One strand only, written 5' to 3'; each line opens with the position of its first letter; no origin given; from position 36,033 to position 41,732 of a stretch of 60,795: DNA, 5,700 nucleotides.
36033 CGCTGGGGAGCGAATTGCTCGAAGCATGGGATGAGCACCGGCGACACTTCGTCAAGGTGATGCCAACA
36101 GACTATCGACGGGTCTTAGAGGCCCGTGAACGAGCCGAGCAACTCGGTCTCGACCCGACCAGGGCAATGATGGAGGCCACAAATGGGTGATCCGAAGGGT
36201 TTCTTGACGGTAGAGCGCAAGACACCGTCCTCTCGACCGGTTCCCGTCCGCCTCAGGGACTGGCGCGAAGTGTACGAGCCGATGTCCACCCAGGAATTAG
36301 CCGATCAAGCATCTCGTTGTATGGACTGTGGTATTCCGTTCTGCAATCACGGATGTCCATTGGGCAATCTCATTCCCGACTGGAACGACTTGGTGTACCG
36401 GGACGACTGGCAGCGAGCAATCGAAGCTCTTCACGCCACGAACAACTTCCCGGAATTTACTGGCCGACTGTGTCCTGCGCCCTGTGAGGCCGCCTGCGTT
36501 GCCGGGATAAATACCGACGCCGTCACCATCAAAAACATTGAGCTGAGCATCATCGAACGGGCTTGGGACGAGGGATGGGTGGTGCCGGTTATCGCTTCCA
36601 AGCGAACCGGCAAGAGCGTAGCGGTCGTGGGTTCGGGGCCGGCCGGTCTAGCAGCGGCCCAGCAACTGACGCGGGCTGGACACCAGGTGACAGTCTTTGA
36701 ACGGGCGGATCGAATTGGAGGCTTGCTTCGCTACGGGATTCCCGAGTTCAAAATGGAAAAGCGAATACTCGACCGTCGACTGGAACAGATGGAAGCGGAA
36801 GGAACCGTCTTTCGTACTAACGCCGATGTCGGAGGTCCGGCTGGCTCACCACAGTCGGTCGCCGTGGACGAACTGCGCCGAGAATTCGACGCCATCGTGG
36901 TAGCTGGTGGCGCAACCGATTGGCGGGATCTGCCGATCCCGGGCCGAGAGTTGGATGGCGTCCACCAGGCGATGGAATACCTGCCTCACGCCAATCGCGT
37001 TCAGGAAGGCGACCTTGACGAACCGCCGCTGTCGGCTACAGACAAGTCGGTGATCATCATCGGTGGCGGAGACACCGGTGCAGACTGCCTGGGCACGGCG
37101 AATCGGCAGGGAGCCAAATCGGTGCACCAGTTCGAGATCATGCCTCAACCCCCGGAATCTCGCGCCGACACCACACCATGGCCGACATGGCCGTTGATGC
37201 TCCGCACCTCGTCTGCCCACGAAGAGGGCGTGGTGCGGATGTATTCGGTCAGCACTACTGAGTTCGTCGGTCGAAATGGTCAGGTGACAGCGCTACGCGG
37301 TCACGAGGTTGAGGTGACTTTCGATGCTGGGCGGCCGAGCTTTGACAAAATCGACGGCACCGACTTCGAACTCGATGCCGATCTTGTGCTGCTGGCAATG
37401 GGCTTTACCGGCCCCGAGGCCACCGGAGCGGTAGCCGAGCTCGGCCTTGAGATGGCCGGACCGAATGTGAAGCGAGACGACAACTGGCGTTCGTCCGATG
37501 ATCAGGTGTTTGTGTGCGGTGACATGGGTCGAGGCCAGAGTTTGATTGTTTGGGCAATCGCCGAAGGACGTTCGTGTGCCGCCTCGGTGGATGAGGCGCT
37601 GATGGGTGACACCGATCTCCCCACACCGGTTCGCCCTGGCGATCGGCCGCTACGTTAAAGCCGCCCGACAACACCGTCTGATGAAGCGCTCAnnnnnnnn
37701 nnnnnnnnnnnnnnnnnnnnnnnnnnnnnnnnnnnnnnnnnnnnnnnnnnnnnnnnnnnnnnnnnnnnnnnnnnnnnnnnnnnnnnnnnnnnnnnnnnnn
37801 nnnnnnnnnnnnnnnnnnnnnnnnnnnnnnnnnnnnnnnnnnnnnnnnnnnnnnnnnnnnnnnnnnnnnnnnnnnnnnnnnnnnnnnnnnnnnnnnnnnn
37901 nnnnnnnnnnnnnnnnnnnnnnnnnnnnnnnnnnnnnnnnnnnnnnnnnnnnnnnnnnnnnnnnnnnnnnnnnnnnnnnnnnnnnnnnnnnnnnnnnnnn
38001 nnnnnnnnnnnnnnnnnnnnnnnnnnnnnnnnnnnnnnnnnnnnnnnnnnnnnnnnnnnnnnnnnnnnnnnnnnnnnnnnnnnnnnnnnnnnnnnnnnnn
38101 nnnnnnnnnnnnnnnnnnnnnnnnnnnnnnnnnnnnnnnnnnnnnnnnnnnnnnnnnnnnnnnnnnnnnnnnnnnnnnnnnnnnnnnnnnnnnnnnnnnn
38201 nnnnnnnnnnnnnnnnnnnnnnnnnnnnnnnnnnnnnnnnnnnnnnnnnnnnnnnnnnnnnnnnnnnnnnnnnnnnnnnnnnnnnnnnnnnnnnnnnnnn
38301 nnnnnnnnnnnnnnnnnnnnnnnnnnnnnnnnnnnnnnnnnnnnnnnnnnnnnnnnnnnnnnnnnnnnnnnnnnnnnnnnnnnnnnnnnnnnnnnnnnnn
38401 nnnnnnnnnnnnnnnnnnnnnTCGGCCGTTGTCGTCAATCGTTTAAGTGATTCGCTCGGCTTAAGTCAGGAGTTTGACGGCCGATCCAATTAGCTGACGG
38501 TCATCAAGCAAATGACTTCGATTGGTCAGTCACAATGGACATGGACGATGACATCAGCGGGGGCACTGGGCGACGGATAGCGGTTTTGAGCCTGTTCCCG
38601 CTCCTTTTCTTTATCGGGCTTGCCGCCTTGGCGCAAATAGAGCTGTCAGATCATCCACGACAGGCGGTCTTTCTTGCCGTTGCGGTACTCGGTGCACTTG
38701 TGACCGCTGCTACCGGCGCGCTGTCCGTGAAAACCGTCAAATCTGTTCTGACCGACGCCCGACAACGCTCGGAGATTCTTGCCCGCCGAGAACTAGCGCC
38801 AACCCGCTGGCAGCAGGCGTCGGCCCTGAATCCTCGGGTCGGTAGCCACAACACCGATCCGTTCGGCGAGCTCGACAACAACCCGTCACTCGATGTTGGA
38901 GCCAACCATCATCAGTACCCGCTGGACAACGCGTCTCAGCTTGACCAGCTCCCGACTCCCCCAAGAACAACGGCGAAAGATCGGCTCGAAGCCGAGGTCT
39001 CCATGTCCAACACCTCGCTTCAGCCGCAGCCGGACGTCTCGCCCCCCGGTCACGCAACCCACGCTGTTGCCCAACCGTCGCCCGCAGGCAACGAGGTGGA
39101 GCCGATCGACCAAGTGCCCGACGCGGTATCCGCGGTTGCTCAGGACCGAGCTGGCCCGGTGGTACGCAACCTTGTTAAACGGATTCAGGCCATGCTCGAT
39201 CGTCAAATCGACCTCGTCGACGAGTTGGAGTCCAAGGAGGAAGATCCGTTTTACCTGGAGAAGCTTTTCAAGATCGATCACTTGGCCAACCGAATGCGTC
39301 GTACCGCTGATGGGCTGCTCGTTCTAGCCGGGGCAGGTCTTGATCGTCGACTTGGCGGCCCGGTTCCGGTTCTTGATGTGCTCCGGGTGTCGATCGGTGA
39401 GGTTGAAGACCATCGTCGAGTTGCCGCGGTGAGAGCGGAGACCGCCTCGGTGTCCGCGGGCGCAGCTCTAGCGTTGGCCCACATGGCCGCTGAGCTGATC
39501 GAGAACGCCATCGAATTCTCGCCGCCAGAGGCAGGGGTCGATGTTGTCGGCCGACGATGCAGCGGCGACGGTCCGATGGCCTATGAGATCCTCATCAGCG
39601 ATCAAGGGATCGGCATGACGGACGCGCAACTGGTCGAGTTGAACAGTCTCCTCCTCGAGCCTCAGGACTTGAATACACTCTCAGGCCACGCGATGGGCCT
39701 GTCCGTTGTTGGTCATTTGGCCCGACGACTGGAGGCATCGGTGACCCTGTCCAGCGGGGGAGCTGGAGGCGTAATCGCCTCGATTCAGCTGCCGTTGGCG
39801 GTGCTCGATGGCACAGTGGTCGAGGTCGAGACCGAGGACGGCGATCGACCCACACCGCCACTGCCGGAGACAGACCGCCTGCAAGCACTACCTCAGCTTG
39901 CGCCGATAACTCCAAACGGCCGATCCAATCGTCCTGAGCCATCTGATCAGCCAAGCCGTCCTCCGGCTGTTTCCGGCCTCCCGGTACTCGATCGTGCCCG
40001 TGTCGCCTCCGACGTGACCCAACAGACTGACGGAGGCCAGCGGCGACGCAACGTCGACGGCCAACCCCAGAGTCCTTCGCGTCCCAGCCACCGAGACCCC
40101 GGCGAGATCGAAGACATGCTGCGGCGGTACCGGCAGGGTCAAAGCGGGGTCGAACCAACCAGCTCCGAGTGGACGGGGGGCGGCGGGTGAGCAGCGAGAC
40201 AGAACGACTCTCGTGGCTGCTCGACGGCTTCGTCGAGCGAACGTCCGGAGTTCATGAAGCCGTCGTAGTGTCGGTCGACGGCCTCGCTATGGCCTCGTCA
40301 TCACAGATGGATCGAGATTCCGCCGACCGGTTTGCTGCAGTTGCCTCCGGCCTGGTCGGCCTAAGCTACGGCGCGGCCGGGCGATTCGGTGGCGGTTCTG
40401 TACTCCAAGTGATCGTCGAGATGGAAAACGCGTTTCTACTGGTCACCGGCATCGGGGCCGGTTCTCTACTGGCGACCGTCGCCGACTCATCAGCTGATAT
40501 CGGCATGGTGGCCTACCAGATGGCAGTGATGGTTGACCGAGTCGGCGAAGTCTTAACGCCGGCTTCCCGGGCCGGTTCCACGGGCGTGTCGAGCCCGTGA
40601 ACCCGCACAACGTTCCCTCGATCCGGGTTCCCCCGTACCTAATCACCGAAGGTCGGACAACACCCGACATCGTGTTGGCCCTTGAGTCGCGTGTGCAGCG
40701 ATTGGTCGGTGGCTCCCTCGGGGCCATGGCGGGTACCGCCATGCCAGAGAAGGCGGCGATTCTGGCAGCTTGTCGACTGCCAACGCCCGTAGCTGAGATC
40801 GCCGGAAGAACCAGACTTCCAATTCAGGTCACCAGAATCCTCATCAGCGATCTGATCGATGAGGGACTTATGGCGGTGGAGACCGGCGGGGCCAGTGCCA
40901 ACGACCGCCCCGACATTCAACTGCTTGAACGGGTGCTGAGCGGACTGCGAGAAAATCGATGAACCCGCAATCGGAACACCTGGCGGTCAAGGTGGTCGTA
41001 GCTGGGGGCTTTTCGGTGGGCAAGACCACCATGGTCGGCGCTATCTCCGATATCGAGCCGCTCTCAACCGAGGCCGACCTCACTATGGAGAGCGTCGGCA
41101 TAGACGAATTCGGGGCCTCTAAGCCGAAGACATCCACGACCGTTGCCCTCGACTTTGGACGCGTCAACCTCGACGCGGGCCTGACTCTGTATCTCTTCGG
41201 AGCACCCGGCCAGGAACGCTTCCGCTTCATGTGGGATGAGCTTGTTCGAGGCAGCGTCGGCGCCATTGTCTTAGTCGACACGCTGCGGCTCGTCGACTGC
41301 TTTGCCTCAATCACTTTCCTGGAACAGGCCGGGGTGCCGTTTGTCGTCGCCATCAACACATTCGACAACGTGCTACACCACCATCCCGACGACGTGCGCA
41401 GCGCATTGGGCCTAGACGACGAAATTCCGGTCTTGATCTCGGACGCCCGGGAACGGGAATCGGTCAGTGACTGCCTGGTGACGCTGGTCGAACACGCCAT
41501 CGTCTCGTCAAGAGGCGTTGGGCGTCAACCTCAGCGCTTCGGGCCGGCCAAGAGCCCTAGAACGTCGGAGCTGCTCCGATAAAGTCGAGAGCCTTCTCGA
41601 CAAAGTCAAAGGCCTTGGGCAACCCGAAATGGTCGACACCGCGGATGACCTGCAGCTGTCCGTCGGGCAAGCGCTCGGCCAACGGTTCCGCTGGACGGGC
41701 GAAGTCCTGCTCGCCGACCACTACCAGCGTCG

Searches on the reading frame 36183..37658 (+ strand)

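Call 33: search_protein_families(library=pfam, proteins=[window:36183-37658:+], max_evalue=0.00001)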
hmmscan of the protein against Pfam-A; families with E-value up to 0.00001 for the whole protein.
window:36183-37658:+ (491 aa): 9 families
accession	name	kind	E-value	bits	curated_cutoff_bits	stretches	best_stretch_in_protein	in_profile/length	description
PF07992.20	Pyr_redox_2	-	5.2e-29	102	26.1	1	145-462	2-291/291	Pyridine nucleotide-disulphide oxidoreductase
PF14691.11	Fer4_20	-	7.8e-25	87.3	25.8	1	24-131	2-112/113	Dihydroprymidine dehydrogenase domain II, 4Fe-4S cluster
PF00070.33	Pyr_redox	-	1.2e-11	45.4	22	1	145-179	1-35/82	Pyridine nucleotide-disulphide oxidoreductase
PF13450.12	NAD_binding_8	-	1.6e-11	44.8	21.9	1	148-182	1-35/68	NAD(P)-binding Rossmann-like domain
PF01593.30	Amino_oxidase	-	3.4e-09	36.9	19.8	1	154-183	2-31/443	Flavin containing amine oxidoreductase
PF03486.20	HI0933_like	-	7.6e-08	32.5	50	0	145-179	2-36/244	HI0933-like protein Rossmann domain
PF12831.13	FAD_oxidored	-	1.6e-07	31.4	27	1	146-184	2-40/416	FAD dependent oxidoreductase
PF01266.30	DAO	-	6.6e-07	29.6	27.9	1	146-179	2-35/353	FAD dependent oxidoreductase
PF01494.25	FAD_binding_3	-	2.1e-06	27.6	22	0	145-176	3-34/349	FAD binding domain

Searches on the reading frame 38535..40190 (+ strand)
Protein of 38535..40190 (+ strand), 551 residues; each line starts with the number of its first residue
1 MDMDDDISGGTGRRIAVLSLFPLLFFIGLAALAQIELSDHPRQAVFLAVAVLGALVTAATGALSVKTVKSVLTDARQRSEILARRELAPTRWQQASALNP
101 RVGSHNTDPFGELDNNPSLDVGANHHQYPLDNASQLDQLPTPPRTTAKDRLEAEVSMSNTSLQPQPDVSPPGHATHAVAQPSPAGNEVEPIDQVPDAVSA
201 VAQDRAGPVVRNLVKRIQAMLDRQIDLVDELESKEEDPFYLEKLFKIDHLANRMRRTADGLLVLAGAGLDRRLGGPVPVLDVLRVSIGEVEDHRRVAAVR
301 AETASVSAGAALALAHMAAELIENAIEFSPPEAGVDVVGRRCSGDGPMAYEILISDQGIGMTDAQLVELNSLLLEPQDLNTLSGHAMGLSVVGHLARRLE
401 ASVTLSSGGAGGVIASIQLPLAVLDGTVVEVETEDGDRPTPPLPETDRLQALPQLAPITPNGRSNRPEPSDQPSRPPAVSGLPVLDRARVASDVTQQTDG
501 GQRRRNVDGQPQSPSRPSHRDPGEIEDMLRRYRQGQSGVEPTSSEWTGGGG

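Call 34: search_protein_families(library=pfam, proteins=[window:38535-40190:+], max_evalue=0.00001)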
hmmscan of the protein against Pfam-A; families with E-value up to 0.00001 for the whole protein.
window:38535-40190:+ (551 aa): 1 family
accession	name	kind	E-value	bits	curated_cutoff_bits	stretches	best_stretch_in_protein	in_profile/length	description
PF02518.31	HATPase_c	-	2.5e-11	44.4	26.4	1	311-422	3-110/111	Histidine kinase-, DNA gyrase B-, and HSP90-like ATPase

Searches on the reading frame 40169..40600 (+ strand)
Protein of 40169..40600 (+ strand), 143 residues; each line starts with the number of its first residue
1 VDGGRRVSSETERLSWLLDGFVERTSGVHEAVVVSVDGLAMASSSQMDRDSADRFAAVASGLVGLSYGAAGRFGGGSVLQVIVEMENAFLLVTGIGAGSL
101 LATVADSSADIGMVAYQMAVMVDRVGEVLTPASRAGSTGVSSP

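Call 71: search_protein_families(library=pfam, proteins=[window:40169-40600:+], max_evalue=0.001)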
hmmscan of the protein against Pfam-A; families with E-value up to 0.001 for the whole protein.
window:40169-40600:+ (143 aa): 1 family
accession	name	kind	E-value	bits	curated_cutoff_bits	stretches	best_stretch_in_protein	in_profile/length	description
PF03259.23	Robl_LC7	-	1.7e-20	73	23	1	15-104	2-90/91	Roadblock/LC7 domain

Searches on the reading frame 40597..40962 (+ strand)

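Call 71: search_protein_families(library=pfam, proteins=[window:40597-40962:+], max_evalue=0.001)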
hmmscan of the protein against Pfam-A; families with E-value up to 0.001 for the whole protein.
window:40597-40962:+ (121 aa): 1 family
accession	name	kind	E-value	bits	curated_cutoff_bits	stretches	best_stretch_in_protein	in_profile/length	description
PF05331.17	DUF742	-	1.4e-27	96.3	27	1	11-119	7-113/114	Protein of unknown function (DUF742)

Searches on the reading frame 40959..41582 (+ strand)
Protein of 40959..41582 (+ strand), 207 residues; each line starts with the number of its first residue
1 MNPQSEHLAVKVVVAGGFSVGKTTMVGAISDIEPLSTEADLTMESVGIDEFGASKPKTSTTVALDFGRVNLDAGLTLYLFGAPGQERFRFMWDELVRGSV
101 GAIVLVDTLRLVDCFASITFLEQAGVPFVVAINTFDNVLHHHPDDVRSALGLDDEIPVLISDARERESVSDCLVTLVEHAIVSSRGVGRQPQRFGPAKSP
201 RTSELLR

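Call 71: search_protein_families(library=pfam, proteins=[window:40959-41582:+], max_evalue=0.001)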
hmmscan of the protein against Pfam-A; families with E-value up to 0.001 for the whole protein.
window:40959-41582:+ (207 aa): 2 families
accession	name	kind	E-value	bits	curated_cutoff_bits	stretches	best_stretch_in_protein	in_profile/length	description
PF03029.23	ATP_bind_1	-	7.2e-24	85.3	27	1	14-181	1-238/240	Conserved hypothetical ATP binding protein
PF00009.33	GTP_EFTU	-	0.00034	20.7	26.5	1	10-179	4-185/188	Elongation factor Tu GTP binding domain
